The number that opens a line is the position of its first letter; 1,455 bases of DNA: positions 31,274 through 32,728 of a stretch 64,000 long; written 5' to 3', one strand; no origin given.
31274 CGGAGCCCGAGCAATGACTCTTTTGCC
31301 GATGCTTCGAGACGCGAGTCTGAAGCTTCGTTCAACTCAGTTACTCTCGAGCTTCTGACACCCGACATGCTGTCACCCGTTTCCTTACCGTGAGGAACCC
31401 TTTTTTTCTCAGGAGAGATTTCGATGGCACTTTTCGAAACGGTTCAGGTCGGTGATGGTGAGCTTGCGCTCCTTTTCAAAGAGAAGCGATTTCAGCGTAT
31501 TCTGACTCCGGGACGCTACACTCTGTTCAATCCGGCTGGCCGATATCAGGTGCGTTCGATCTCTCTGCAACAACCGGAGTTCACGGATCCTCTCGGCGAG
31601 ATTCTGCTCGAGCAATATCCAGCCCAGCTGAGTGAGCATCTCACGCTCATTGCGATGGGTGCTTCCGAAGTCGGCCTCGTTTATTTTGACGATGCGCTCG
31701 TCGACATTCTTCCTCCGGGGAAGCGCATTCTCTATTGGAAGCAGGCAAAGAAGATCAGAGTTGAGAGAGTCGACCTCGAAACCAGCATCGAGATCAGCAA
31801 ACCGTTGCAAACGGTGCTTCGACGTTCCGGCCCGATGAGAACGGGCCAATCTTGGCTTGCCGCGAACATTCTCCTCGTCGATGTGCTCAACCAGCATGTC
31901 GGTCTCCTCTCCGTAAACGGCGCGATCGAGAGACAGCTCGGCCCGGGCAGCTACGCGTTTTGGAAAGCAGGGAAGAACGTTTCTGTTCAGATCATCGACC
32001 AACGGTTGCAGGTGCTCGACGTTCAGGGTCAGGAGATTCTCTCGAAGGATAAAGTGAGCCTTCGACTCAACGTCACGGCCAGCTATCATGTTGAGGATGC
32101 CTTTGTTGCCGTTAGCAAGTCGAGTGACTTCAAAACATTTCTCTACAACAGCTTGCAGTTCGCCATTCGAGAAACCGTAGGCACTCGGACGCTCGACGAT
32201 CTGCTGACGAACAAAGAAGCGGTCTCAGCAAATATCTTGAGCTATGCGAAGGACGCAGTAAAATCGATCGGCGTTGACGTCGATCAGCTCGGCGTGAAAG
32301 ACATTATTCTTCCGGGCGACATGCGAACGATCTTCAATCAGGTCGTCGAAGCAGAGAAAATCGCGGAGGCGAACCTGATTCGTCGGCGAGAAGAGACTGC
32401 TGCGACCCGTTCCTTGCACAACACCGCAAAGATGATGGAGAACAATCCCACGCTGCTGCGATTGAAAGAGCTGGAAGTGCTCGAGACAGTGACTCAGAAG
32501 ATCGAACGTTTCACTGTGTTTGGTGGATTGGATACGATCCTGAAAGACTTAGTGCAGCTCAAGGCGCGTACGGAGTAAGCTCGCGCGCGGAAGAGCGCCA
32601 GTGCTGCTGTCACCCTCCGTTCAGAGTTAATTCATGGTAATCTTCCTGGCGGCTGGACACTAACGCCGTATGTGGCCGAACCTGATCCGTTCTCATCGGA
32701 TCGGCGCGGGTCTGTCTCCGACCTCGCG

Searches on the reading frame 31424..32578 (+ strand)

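Call 40: search_protein_families(library=pfam, proteins=[window:31424-32578:+], max_evalue=0.001)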
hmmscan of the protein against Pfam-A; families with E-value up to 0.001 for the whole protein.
window:31424-32578:+ (384 aa): 1 family
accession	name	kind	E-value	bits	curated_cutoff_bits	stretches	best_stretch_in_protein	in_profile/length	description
PF01145.31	Band_7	-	1.7e-26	93.8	23.6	1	156-324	5-175/176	SPFH domain / Band 7 family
